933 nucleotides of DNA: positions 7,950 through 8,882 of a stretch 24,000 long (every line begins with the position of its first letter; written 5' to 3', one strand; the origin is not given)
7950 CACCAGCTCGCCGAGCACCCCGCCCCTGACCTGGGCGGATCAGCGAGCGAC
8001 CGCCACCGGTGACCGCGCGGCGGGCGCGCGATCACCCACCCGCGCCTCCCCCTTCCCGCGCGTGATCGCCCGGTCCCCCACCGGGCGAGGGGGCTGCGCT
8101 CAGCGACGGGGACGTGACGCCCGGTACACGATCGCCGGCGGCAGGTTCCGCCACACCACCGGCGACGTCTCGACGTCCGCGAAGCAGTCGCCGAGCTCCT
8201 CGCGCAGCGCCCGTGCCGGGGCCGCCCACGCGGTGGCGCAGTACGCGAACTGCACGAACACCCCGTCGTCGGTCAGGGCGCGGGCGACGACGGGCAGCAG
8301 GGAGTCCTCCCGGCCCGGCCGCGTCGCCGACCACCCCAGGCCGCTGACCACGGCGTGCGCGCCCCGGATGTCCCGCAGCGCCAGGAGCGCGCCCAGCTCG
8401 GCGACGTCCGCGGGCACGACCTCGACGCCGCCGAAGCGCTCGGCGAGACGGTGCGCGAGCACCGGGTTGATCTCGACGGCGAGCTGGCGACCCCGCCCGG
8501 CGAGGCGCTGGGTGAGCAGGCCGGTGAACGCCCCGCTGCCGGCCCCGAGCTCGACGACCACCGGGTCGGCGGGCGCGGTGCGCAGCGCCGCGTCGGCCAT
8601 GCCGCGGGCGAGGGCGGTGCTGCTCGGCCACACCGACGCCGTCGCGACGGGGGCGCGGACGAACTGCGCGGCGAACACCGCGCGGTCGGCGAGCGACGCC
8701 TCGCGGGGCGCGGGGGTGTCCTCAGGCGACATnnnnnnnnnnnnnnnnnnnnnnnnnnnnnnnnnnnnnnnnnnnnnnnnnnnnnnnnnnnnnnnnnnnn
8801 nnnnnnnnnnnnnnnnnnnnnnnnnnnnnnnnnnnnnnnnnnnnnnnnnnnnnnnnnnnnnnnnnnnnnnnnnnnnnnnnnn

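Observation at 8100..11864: GT4 / OlsB-like / OlsA-like / small N-methyltransferase-like cluster: candidate pathway for a modified (possibly N-methylated) phosphorus-free aminolipid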

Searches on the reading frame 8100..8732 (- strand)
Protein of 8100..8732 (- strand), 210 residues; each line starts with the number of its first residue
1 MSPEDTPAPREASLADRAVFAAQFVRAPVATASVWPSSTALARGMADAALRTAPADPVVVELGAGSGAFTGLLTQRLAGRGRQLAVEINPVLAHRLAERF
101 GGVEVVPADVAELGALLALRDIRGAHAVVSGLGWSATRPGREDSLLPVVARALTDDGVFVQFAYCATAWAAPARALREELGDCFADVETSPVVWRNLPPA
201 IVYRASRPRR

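Call 3: search_protein_families(library=pfam, proteins=[window:8100-8732:-], max_evalue=0.01)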
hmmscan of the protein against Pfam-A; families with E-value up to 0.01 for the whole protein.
window:8100-8732:- (210 aa): 3 families
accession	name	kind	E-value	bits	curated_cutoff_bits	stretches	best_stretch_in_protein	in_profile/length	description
PF13649.12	Methyltransf_25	-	0.0027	18.8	27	1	59-155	1-95/97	Methyltransferase domain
PF08242.18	Methyltransf_12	-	0.0047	18.1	30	1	60-159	1-98/98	Methyltransferase domain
PF01728.25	FtsJ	-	0.0081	16.5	24.1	1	55-130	21-97/181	FtsJ-like methyltransferase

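Call 4: search_protein_families(library=ncbifam, proteins=[window:8100-8732:-], max_evalue=0.01)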
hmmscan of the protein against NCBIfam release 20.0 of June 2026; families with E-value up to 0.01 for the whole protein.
window:8100-8732:- (210 aa): 10 families
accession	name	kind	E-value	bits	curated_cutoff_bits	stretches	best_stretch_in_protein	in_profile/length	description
NF041658.1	ornithlipidmtase_OlsG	equivalog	3e-22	79.3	350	1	15-204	2-184/191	ornithine lipid N-methyltransferase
NF045881.1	PLipidMtase_Agro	equivalog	3.6e-08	33.1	250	1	22-203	21-192/197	phospholipid N-methyltransferase PmtA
NF000499.2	Erm23S_rRNA_broad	equivalog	4.7e-06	26.2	212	1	56-111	24-79/244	23S ribosomal RNA methyltransferase Erm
NF000058.2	Erm41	exception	7e-06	26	350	1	42-174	21-142/173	23S rRNA (adenine(2058)-N(6))-methyltransferase Erm(41)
NF000468.1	Erm37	exception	1e-05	25.6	350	1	42-113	22-87/179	23S rRNA (adenine(2058)-N(6))-methyltransferase Erm(37)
NF000337.1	erm_SHROVE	exception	1.4e-05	24.6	320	1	45-136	20-103/248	ErmE/ErmH/ErmO/ErmR family 23S rRNA (adenine(2058)-N(6))-methyltransferase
NF011530.0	PRK14968.1-4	equivalog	0.00083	18.7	243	1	45-110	29-90/202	putative methyltransferase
NF042988.1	Erm46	exception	0.0029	16.9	503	1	55-135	32-104/255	23S rRNA (adenine(2058)-N(6))-methyltransferase Erm(46)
TIGR00755.1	ksgA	equivalog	0.0049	16.2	171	1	56-113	30-87/256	16S rRNA (adenine(1518)-N(6)/adenine(1519)-N(6))-dimethyltransferase RsmA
TIGR04188.1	methyltr_grsp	subfamily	0.007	15.8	380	1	54-110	106-161/363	ATP-grasp peptide maturase system methyltransferase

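Call 14: find_homologous_proteins(query=window:8100-8732:-, max_evalue=0.001)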
Query window:8100-8732:- (210 aa): 570 proteins with E <= 0.001 among 8000 candidates; the best 120 are listed.
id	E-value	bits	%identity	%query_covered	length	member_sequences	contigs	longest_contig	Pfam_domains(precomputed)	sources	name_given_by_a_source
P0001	5.4e-128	443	100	100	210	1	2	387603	-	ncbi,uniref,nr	ncbi:class I SAM-dependent methyltransferase [Actinomycetospora straminea]|uniref:Methyltransferase 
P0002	3.8e-117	408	93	100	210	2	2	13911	-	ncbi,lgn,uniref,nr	ncbi:class I SAM-dependent methyltransferase [Actinomycetospora lemnae]|uniref:SAM-dependent methylt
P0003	4.8e-111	388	90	100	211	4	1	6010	-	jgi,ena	-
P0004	1.4e-108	380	89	100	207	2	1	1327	-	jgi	-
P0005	1.9e-106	373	85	100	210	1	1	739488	-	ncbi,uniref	ncbi:class I SAM-dependent methyltransferase [Actinomycetospora rhizophila]|uniref:Class I SAM-depen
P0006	1.7e-105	370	87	100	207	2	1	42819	-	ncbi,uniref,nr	ncbi:SAM-dependent methyltransferase [Actinomycetospora lutea]|uniref:class I SAM-dependent methyltr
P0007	1.1e-104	367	86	100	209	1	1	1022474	PF13649.13,PF08242.19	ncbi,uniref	ncbi:class I SAM-dependent methyltransferase [Actinomycetospora aeridis]|uniref:SAM-dependent methyl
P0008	2.0e-104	366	87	100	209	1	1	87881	PF13649.13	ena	-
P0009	2.1e-104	366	86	100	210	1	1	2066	-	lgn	-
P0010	5.9e-104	365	86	100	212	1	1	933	-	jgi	-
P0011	3.8e-103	362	86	99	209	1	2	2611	-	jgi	jgi:phosphatidylethanolamine/phosphatidyl-N-methylethanolamine N-methyltransferase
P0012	3.2e-102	359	85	99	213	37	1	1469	PF13649.13,PF08242.19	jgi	-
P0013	4.0e-102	359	86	96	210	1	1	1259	-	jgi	jgi:phospholipid N-methyltransferase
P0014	1.5e-101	357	86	95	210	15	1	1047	-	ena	-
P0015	2.5e-101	356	84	100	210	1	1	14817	-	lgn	-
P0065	2.7e-57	212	63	74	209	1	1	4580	PF13649.13,PF08241.19,PF08242.19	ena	-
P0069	3.5e-51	192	60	99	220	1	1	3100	PF13649.13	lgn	-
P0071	9.8e-45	171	49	94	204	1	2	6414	PF00398.27,PF13649.13,PF08241.19,PF08242.19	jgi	jgi:phosphatidylethanolamine/phosphatidyl-N-methylethanolamine N-methyltransferase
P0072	1.4e-44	171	52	93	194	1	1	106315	PF13649.13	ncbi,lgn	ncbi:class I SAM-dependent methyltransferase [Streptomyces sp. NPDC002536]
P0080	6.1e-42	162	51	92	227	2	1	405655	-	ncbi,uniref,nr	ncbi:class I SAM-dependent methyltransferase [Streptomyces chisholmiae]|uniref:class I SAM-dependent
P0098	6.0e-40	156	48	90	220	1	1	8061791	PF13649.13,PF02254.25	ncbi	ncbi:class I SAM-dependent methyltransferase [Streptomyces sp. YIM S03343]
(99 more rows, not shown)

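Call 16: search_solved_structures(query=window:8100-8732:-, max_evalue=0.01)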
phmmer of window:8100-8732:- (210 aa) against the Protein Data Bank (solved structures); distinct sequences matched with E-value up to 0.01: 2.
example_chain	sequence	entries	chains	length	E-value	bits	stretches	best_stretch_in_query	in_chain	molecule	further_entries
8h2b_A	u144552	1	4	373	0.0047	20.3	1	52-118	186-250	Alcohol dehydrogenase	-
3uzu_A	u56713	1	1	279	0.0054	20.1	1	48-104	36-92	Ribosomal RNA small subunit methyltransferase A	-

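Call 17: find_related_loci(query=A1, collection=genome_contigs, flank=6000)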
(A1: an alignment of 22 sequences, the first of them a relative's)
Query A1 (210 aa) in genome_contigs; peptide patterns used: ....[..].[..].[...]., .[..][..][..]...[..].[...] (x = any residue, [..] = any of these).
600 stretches matched a pattern (row limit reached: there are more); 585 encode a relative of the query (tblastn E <= 1e-3); the best 80 are kept; 80 distinct loci.
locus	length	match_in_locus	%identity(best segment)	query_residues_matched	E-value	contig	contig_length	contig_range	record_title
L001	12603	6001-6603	84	10-210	4e-94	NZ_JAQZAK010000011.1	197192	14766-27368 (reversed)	Actinomycetospora callitridis strain DSM 101857 NODE_11_length_197192_cov_27.696359, whole genome shotgun sequence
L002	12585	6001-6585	73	16-206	7e-73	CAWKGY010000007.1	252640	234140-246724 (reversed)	MAG: uncultured Actinomycetota bacterium isolate MFD09671.bin.2.150 genome assembly, contig: contig_27338, whole genome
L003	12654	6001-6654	67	3-210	9e-72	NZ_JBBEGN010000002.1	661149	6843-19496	Actinomycetospora aurantiaca strain OC33-EN08 2, whole genome shotgun sequence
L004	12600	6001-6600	71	16-210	2e-71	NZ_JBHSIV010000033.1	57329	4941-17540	Actinomycetospora atypica strain CGMCC 4.7093 spades_K_default_33, whole genome shotgun sequence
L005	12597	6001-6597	69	16-210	2e-68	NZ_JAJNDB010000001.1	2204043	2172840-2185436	Actinomycetospora endophytica strain TBRC 5722 NODE_1_length_2204043_cov_57.478187, whole genome shotgun sequence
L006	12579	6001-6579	70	15-203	3e-65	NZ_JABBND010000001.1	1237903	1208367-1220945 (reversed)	Actinomycetospora sp. TBRC 11914 1, whole genome shotgun sequence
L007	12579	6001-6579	71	15-203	2e-70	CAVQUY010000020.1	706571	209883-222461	MAG: uncultured Actinomycetota bacterium isolate MFD09603.bin.2.74 genome assembly, contig: contig_5968, whole genome sh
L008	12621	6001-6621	83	1-210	4e-94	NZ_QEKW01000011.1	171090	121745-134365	Actinomycetospora cinnamomea strain DSM 45771 Ga0215654_111, whole genome shotgun sequence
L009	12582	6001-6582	53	16-210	5e-47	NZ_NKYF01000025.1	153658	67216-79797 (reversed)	Pseudonocardia sp. MH-G8 Scaffold25, whole genome shotgun sequence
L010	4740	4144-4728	51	15-210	7e-47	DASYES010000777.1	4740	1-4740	MAG TPA_asm: Pseudonocardia sp. isolate SMAG_U4993 k141_4176923, whole genome shotgun sequence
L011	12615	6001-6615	49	3-210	5e-47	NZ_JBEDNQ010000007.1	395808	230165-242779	Pseudonocardia nematodicida strain JCM 31783 NODE_7_length_395808_cov_104.867062, whole genome shotgun sequence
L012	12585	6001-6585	47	13-209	8e-46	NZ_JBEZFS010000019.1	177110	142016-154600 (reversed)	Nonomuraea sp. NPDC048916 NPDC048916_X1_X21.ctg-0019, whole genome shotgun sequence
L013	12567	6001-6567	47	20-210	5e-45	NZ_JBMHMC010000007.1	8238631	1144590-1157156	Plantactinospora sp. WMMB782 tig00000009, whole genome shotgun sequence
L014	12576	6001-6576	49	16-209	5e-45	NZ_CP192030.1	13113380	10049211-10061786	Dactylosporangium sp. CA-233914 chromosome, complete genome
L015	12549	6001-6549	49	20-204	3e-45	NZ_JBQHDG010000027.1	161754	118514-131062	Phytohabitans sp. LJ34 LJ34-1_scaffold27, whole genome shotgun sequence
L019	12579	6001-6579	45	16-210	3e-44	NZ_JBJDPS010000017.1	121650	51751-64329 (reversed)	Micromonospora sp. NPDC050397 NPDC050397_155_F5.ctg-0017, whole genome shotgun sequence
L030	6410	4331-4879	44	20-207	8e-44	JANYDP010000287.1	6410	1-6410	MAG: Verrucomicrobia bacterium isolate 336R_metabinner_71_sub 336R_k141_534313, whole genome shotgun sequence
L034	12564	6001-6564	48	20-210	2e-43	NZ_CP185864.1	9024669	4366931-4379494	Saccharopolyspora spinosa NRRL 18395 chromosome, complete genome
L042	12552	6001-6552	49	23-208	7e-42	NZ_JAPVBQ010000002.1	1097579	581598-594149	Modestobacter sp. VKM Ac-2977 n2, whole genome shotgun sequence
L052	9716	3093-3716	47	15-210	7e-41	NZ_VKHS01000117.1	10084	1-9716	Streptomyces calidiresistens strain DSM 42108 NODE_117, whole genome shotgun sequence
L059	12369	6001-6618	43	1-209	3e-40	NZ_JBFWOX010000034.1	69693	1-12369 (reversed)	MAG: Mycolicibacterium sp. isolate CA_2019_TPBF_146 NODE_3020_length_69693_cov_21.572967_TPBF, whole genome shotgun sequ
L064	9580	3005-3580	44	14-207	6e-40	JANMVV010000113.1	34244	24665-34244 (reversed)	MAG: Vicinamibacteria bacterium isolate OTE_88_metabat_461 OTE_88_k141_188735, whole genome shotgun sequence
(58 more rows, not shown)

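Call 30: search_protein_families(library=ncbifam, proteins=[L009:5998-6585:+, L011:5977-6624:+, L012:5998-6639:+, L019:5992-6636:+, L034:5983-6573:+, L030:4277-4885:+, L064:3005-3583:+, L059:6001-6627:+, L052:3021-3779:+, L042:5950-6687:+], max_evalue=0.00001)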
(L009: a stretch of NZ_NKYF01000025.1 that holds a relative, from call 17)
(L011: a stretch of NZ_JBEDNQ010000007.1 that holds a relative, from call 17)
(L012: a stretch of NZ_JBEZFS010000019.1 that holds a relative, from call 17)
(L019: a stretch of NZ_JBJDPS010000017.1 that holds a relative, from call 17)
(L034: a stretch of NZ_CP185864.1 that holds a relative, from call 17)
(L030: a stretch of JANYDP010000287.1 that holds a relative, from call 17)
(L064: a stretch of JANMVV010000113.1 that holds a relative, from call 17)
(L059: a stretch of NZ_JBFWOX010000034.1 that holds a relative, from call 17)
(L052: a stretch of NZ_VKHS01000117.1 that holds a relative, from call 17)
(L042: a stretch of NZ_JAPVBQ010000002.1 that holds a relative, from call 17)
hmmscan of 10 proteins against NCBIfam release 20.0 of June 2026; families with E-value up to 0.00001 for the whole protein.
L009:5998-6585:+ (195 aa): 5 families
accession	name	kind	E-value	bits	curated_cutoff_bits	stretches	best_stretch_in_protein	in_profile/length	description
NF041658.1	ornithlipidmtase_OlsG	equivalog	2.9e-32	112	350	1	2-192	3-187/191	ornithine lipid N-methyltransferase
NF045881.1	PLipidMtase_Agro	equivalog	5.1e-16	58.7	250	1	5-123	18-136/197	phospholipid N-methyltransferase PmtA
NF000499.2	Erm23S_rRNA_broad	equivalog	6.6e-07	29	212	1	26-96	10-80/244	23S ribosomal RNA methyltransferase Erm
TIGR00755.1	ksgA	equivalog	1e-06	28.3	171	1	28-118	18-104/256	16S rRNA (adenine(1518)-N(6)/adenine(1519)-N(6))-dimethyltransferase RsmA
NF000468.1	Erm37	exception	9.9e-06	25.7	350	0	27-97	25-87/179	23S rRNA (adenine(2058)-N(6))-methyltransferase Erm(37)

L011:5977-6624:+ (215 aa): 2 families
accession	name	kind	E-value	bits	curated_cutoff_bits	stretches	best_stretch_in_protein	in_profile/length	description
NF041658.1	ornithlipidmtase_OlsG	equivalog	1.2e-21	77.4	350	1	26-209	7-186/191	ornithine lipid N-methyltransferase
NF045881.1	PLipidMtase_Agro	equivalog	3.5e-10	39.7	250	1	26-170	19-164/197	phospholipid N-methyltransferase PmtA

L012:5998-6639:+ (213 aa): 2 families
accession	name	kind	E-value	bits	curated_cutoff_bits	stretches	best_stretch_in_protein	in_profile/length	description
NF041658.1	ornithlipidmtase_OlsG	equivalog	4.5e-27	95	350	1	8-194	6-187/191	ornithine lipid N-methyltransferase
NF045881.1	PLipidMtase_Agro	equivalog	1.9e-14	53.6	250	1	8-193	18-195/197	phospholipid N-methyltransferase PmtA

L019:5992-6636:+ (214 aa): 4 families
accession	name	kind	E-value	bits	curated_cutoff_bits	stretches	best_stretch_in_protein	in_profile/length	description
NF041658.1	ornithlipidmtase_OlsG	equivalog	1.9e-30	106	350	1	6-193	5-187/191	ornithine lipid N-methyltransferase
NF045881.1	PLipidMtase_Agro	equivalog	6.4e-20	71.5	250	1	3-144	14-155/197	phospholipid N-methyltransferase PmtA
TIGR00755.1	ksgA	equivalog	2e-06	27.3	171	1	29-120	17-104/256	16S rRNA (adenine(1518)-N(6)/adenine(1519)-N(6))-dimethyltransferase RsmA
NF000499.2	Erm23S_rRNA_broad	equivalog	4.3e-06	26.3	212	1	27-99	9-81/244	23S ribosomal RNA methyltransferase Erm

L034:5983-6573:+ (196 aa): 2 families
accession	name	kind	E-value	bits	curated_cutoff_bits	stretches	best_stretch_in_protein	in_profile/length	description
NF041658.1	ornithlipidmtase_OlsG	equivalog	9.5e-24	84.2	350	1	6-192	6-188/191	ornithine lipid N-methyltransferase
NF045881.1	PLipidMtase_Agro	equivalog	1.2e-11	44.5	250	1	9-190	21-195/197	phospholipid N-methyltransferase PmtA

L030:4277-4885:+ (202 aa): 10 families
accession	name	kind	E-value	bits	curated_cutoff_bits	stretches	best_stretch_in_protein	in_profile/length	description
NF041658.1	ornithlipidmtase_OlsG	equivalog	3.3e-25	89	350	1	18-199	6-185/191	ornithine lipid N-methyltransferase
NF045881.1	PLipidMtase_Agro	equivalog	4.9e-15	55.5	250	1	8-197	8-192/197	phospholipid N-methyltransferase PmtA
NF043040.1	corrin_prot_MT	hypoth_equivalog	3.7e-11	42.9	180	1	42-160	32-152/216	corrinoid protein-associated methyltransferase CpaM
NF000468.1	Erm37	exception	2.4e-07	30.9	350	1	43-109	23-86/179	23S rRNA (adenine(2058)-N(6))-methyltransferase Erm(37)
TIGR00755.1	ksgA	equivalog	2.8e-07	30.1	171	1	40-107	17-84/256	16S rRNA (adenine(1518)-N(6)/adenine(1519)-N(6))-dimethyltransferase RsmA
NF000499.2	Erm23S_rRNA_broad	equivalog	9.7e-07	28.4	212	1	38-104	9-75/244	23S ribosomal RNA methyltransferase Erm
NF052510.1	methyltran_MpqE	exception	1.4e-06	27.9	335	1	42-160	36-156/234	methyl-plastoquinone biosynthesis methyltransferase MpqE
NF038261.1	rhodoquin_RquA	equivalog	1.6e-06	28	175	1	38-173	37-171/218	rhodoquinone biosynthesis methyltransferase RquA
NF000058.2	Erm41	exception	3.2e-06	27.2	350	1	41-106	21-82/173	23S rRNA (adenine(2058)-N(6))-methyltransferase Erm(41)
TIGR02072.1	BioC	equivalog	3.6e-06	27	184.95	1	53-155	35-132/244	malonyl-ACP O-methyltransferase BioC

L064:3005-3583:+ (192 aa): 5 families
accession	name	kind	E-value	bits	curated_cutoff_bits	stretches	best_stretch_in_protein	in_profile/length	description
NF041658.1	ornithlipidmtase_OlsG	equivalog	1.6e-28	99.8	350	1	1-191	1-186/191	ornithine lipid N-methyltransferase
NF045881.1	PLipidMtase_Agro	equivalog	8.7e-18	64.5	250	1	4-189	16-193/197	phospholipid N-methyltransferase PmtA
NF043040.1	corrin_prot_MT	hypoth_equivalog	5e-09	35.9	180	1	27-144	29-145/216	corrinoid protein-associated methyltransferase CpaM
TIGR00755.1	ksgA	equivalog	2.5e-08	33.6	171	1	27-119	16-104/256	16S rRNA (adenine(1518)-N(6)/adenine(1519)-N(6))-dimethyltransferase RsmA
NF000499.2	Erm23S_rRNA_broad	equivalog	5.5e-07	29.2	212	1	26-93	9-76/244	23S ribosomal RNA methyltransferase Erm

L059:6001-6627:+ (208 aa): 2 families
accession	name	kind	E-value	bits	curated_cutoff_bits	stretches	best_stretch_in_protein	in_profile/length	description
NF041658.1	ornithlipidmtase_OlsG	equivalog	5.2e-37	127.5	350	1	14-204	2-187/191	ornithine lipid N-methyltransferase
NF045881.1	PLipidMtase_Agro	equivalog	3.3e-16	59.4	250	1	18-202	18-194/197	phospholipid N-methyltransferase PmtA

L052:3021-3779:+ (252 aa): 2 families
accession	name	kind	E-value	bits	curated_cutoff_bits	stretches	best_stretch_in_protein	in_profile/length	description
NF041658.1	ornithlipidmtase_OlsG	equivalog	1.8e-21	76.8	350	1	26-228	3-186/191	ornithine lipid N-methyltransferase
NF045881.1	PLipidMtase_Agro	equivalog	1.4e-13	50.8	250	1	29-127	18-116/197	phospholipid N-methyltransferase PmtA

L042:5950-6687:+ (245 aa): 2 families
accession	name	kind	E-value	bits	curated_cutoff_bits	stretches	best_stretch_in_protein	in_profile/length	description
NF041658.1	ornithlipidmtase_OlsG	equivalog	5.4e-27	94.8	350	1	18-200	10-187/191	ornithine lipid N-methyltransferase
NF045881.1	PLipidMtase_Agro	equivalog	1.9e-15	56.9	250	1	19-200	23-196/197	phospholipid N-methyltransferase PmtA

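Call 48: search_protein_families(library=pfam, proteins=[L030:2318-4159:+, L030:1283-2152:+, L030:11-1030:-, L064:1468-2421:-, L064:3587-4096:-, L064:4202-5587:+, L064:5584-6843:+, L064:6906-7754:-, L064:40-606:+, L009:3971-4687:+], max_evalue=0.0001)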
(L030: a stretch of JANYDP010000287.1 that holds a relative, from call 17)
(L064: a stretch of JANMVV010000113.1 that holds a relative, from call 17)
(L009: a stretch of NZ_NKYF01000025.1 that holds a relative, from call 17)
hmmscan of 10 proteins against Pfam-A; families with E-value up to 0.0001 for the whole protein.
L030:2318-4159:+ (613 aa): 3 families
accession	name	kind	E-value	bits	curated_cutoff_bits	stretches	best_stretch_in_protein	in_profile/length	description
PF00849.27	PseudoU_synth_2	-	2.9e-27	96.2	26.8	1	402-548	2-150/152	RNA pseudouridylate synthase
PF17773.7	UPF0176_N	-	4.8e-22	78.6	26.2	1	20-109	3-92/92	UPF0176 acylphosphatase like domain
PF00581.25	Rhodanese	-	5.1e-11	43.4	22.2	1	129-223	2-99/102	Rhodanese-like domain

L030:1283-2152:+ (289 aa): 1 family
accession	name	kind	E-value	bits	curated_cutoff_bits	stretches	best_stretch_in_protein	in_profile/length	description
PF09992.14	NAGPA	-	9.9e-34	117.4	25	1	101-285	5-168/169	Phosphodiester glycosidase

L030:11-1030:- (339 aa): 1 family
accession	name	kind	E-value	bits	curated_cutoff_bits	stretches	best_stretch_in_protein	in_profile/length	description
PF13391.12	HNH_2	-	7.8e-09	35.7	21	1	232-283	1-65/66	HNH endonuclease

L064:1468-2421:- (317 aa): 0 families

L064:3587-4096:- (169 aa): 1 family
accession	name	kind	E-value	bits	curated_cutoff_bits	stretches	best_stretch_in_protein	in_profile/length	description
PF13211.12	DUF4019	-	4.1e-24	85.5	26.5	1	63-166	1-104/104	Protein of unknown function (DUF4019)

L064:4202-5587:+ (461 aa): 2 families
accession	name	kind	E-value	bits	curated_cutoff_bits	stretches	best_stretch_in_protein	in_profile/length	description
PF04389.22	Peptidase_M28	-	3.4e-22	79.5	21.3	1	205-278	8-81/193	Peptidase family M28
PF01546.33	Peptidase_M20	-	2.6e-05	24.7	24.6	1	218-393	24-164/206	Peptidase family M20/M25/M40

L064:5584-6843:+ (419 aa): 3 families
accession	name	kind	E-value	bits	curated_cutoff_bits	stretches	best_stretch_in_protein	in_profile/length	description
PF00266.25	Aminotran_5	-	1.7e-40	139.6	21.5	1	68-380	11-333/371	Aminotransferase class-V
PF01053.26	Cys_Met_Meta_PP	-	4.5e-07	29.2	27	1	85-258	41-201/381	Cys/Met metabolism PLP-dependent enzyme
PF00155.27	Aminotran_1_2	-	5e-07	29.7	19.7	1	56-233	2-189/361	Aminotransferase class I and II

L064:6906-7754:- (282 aa): 0 families

L064:40-606:+ (188 aa): 0 families

L009:3971-4687:+ (238 aa): 4 families
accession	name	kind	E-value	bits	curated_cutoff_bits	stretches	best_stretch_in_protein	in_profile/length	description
PF00702.32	Hydrolase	-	2.2e-23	84.1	26.4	1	3-203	1-188/191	haloacid dehalogenase-like hydrolase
PF13419.12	HAD_2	-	7e-13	49.5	23.8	1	99-207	65-174/178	Haloacid dehalogenase-like hydrolase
PF13242.12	Hydrolase_like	-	5.3e-07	29.9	22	1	167-208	3-45/75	HAD-hyrolase-like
PF12710.13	HAD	-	2.1e-05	25.5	27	0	6-150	1-123/189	haloacid dehalogenase-like hydrolase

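Call 53: find_encoding_contigs(protein=P0080, flank=10000, max_places=1)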
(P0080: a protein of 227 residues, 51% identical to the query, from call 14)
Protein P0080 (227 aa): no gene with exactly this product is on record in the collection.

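Call 54: find_encoding_contigs(protein=P0098, flank=10000, max_places=1)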
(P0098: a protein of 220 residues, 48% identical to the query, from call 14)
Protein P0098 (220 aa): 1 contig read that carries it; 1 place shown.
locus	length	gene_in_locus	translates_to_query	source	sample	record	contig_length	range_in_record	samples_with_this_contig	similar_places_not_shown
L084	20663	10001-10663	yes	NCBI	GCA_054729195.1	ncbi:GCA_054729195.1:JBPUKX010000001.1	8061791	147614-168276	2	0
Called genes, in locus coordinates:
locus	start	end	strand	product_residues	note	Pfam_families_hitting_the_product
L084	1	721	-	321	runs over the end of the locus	PF00528:BPD_transp_1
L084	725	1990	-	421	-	PF01547:SBP_bac_1, PF13416:SBP_bac_8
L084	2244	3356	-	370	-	PF00356:LacI, PF00532:Peripla_BP_1, PF13407:Peripla_BP_4 (weak), PF13377:Peripla_BP_3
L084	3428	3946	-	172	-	-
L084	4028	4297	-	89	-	-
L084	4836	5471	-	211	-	PF00440:TetR_N, PF16859:TetR_C_11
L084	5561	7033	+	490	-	PF13347:MFS_2 (weak), PF00083:Sugar_tr, PF07690:MFS_1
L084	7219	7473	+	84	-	PF21962:DUF6924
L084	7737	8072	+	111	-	-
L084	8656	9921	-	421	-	PF13546:DDE_5, PF01609:DDE_Tnp_1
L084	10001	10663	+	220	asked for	PF13649:Methyltransf_25 (weak), PF02254:TrkA_N (weak)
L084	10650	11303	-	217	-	PF00072:Response_reg, PF00196:GerE, PF08281:Sigma70_r4_2 (weak)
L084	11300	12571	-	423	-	PF07730:HisKA_3, PF02518:HATPase_c (weak)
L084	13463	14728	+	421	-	PF13439:Glyco_transf_4, PF20706:GT4-conflict (faint), PF00534:Glycos_transf_1, PF13692:Glyco_trans_1_4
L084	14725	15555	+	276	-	-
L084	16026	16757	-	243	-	PF01522:Polysacc_deac_1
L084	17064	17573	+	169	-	PF01548:DEDD_Tnp_IS110 (weak), PF08388:GIIM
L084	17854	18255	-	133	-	PF22483:Mu-transpos_C_2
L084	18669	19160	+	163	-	-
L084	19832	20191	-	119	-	PF07690:MFS_1 (weak)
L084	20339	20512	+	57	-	-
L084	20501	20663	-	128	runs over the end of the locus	-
